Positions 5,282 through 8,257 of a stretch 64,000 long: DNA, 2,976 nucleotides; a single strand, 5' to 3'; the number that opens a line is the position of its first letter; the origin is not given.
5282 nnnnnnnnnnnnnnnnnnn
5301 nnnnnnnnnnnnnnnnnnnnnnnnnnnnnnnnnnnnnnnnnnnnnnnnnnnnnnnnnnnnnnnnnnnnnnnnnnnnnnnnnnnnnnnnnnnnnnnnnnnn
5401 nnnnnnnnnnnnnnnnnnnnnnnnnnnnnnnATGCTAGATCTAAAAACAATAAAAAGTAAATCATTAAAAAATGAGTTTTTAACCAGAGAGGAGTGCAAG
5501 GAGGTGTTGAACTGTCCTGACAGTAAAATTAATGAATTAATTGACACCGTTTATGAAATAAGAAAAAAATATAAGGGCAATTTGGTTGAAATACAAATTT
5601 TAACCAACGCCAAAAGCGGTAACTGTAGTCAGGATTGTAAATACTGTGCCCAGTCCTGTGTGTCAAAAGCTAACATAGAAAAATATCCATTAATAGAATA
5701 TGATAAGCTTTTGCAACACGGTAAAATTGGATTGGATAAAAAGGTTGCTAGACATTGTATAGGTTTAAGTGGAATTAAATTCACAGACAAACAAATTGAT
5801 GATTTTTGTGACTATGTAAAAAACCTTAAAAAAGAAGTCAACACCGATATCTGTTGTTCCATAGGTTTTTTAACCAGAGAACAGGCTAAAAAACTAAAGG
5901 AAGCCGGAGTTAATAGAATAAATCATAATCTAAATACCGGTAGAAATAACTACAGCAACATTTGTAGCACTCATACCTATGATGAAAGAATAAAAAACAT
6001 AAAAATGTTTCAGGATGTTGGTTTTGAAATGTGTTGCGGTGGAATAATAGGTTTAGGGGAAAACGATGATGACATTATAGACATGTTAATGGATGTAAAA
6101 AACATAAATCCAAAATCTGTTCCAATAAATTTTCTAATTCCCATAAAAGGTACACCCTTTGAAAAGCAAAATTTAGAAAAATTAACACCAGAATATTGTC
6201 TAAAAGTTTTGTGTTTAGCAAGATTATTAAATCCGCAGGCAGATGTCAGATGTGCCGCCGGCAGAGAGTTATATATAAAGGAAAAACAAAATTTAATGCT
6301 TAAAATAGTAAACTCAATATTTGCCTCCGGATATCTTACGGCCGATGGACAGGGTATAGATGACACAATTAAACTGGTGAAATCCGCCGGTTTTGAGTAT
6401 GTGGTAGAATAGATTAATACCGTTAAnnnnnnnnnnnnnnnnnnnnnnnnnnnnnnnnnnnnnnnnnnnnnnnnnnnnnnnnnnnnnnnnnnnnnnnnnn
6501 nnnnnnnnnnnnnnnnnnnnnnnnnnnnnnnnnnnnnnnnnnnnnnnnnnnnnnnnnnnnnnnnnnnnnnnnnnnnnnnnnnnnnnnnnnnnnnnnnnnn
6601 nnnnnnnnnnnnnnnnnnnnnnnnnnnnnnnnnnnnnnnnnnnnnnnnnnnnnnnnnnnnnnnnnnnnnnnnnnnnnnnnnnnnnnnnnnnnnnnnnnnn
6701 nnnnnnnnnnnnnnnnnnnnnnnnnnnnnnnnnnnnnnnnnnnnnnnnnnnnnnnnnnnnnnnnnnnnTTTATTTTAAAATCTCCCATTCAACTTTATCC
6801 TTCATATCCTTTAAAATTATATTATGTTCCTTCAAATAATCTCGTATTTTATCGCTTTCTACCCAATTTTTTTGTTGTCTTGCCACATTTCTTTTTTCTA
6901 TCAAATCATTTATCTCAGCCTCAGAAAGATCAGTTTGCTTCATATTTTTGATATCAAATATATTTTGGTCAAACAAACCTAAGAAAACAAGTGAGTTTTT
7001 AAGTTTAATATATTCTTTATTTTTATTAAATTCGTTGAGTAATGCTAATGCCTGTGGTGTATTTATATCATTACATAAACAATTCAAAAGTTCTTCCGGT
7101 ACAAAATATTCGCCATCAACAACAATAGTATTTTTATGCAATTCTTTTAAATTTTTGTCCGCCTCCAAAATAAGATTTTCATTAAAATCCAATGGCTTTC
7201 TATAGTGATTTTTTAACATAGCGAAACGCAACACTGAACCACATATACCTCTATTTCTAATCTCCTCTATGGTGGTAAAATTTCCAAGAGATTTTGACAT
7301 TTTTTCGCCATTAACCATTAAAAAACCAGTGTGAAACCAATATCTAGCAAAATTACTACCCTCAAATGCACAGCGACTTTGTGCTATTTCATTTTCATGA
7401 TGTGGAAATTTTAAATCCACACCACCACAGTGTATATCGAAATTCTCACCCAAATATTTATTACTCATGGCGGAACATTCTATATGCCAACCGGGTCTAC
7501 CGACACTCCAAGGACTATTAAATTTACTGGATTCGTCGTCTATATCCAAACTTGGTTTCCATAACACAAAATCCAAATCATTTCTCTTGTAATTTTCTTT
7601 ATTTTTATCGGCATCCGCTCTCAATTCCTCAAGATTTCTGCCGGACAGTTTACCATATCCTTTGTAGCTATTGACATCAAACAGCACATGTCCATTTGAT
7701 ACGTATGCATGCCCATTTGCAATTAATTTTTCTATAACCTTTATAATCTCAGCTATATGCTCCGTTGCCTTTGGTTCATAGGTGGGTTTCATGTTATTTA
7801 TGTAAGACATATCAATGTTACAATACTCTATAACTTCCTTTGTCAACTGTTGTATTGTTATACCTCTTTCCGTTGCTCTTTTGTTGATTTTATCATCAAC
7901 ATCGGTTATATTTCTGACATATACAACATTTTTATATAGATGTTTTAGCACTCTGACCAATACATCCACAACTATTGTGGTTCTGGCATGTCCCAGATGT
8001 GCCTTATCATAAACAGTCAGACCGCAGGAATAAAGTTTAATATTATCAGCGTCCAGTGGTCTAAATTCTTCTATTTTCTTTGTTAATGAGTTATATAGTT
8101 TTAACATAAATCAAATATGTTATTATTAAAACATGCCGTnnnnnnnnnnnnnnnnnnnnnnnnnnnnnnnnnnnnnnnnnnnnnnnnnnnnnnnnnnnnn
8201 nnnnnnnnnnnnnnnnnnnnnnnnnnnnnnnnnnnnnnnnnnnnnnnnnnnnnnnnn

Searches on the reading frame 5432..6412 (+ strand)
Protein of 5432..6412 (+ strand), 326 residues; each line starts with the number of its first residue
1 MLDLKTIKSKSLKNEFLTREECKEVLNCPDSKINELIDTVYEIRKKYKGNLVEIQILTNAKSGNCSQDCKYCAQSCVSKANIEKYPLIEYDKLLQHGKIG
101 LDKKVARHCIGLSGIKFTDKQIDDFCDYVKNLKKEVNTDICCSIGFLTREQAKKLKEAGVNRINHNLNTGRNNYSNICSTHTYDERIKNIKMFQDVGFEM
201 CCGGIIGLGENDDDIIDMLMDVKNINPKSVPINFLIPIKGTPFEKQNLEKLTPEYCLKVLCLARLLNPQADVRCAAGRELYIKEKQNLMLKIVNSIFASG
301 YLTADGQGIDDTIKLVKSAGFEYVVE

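Call 20: search_protein_families(library=pfam, proteins=[window:5432-6412:+], max_evalue=0.00001)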
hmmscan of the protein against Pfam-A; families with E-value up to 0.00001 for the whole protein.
window:5432-6412:+ (326 aa): 2 families
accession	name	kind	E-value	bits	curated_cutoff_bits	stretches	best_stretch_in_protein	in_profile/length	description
PF06968.18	BATS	-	1.1e-23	83.6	22.2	1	231-322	1-88/88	Biotin and Thiamin Synthesis associated domain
PF04055.27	Radical_SAM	-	2.2e-21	77.2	29.5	1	63-220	5-164/166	Radical SAM superfamily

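Call 78: search_protein_families(library=ncbifam, proteins=[window:5432-6412:+], max_evalue=0.01)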
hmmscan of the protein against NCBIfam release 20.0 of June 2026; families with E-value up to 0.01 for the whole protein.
window:5432-6412:+ (326 aa): 22 families
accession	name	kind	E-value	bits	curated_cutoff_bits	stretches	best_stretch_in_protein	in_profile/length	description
TIGR00433.2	bioB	equivalog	2.3e-105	352.2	225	1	17-322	3-307/307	biotin synthase BioB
NF006308.0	PRK08508.1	equivalog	1.5e-58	198.3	377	1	57-323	9-274/279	biotin synthase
TIGR03910.1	pyrrolys_PylB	equivalog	8e-22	77.6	348.2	1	2-270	3-271/347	methylornithine synthase PylB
NF053743.1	LipS2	equivalog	7.8e-21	74.8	270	1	62-251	30-218/292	LipS2 family lipoyl synthase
TIGR03956.1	rSAM_HydE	equivalog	2.4e-18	66.5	254.6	1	13-270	7-262/340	[FeFe] hydrogenase H-cluster radical SAM maturase HydE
TIGR03957.1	rSAM_HmdB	equivalog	7.4e-14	51.7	320.9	1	31-271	16-254/317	5,10-methenyltetrahydromethanopterin hydrogenase cofactor biosynthesis protein HmdB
TIGR02668.1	moaA_archaeal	equivalog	1.5e-10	40.6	325.25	1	63-225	18-176/303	GTP 3',8-cyclase MoaA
NF053742.1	LipS1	equivalog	4.7e-09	36.2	230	1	63-269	15-216/268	LipS1 family lipoyl synthase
NF001199.0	PRK00164.2-1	equivalog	4.8e-09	35.8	231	1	62-220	19-173/308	GTP 3',8-cyclase MoaA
NF004911.0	PRK06267.1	equivalog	2.6e-08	33.4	305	1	32-271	5-238/351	hypothetical protein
NF004019.1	PRK05481.1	subfamily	9.5e-08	31.7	203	1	65-232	57-224/286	lipoyl synthase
TIGR02666.1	moaA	equivalog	1.5e-07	30.7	284.05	1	64-223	19-181/336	GTP 3',8-cyclase MoaA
NF053790.1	LplA_LipA_fuse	exception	1.7e-07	30.2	800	1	118-232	437-554/606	bifunctional lipoate--protein ligase/lipoyl synthase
NF009544.0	PRK12928.1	subfamily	2.4e-07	30.3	210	1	143-232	157-244/300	lipoyl synthase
TIGR00510.1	lipA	equivalog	4.7e-06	26.1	310.25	1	119-230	123-239/302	lipoyl synthase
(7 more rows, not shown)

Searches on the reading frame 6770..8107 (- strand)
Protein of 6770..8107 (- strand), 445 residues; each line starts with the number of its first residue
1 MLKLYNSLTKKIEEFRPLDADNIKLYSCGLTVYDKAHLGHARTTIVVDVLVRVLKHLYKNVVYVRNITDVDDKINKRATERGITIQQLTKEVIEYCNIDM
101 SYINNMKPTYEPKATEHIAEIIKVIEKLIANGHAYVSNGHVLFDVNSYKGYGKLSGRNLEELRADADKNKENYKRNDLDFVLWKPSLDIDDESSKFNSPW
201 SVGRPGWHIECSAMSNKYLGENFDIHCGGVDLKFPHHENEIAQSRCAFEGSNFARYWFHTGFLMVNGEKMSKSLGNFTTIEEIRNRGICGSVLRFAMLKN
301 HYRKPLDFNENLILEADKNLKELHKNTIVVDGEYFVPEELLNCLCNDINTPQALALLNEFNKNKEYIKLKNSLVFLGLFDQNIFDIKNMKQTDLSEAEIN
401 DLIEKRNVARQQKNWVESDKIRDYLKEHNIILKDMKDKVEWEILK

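Call 20: search_protein_families(library=pfam, proteins=[window:6770-8107:-], max_evalue=0.00001)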
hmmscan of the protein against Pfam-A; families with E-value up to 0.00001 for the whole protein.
window:6770-8107:- (445 aa): 3 families
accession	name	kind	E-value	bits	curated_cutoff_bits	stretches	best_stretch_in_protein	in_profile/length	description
PF01406.26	tRNA-synt_1e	-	2e-118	395.6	27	1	15-316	2-299/301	tRNA synthetases class I (C) catalytic domain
PF09334.17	tRNA-synt_1g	-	6e-14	52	20.1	1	34-147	12-126/391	tRNA synthetases class I (M)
PF23493.1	CysS_C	-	2.4e-06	28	23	1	397-441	6-50/51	Cysteinyl-tRNA ligase anticodon binding domain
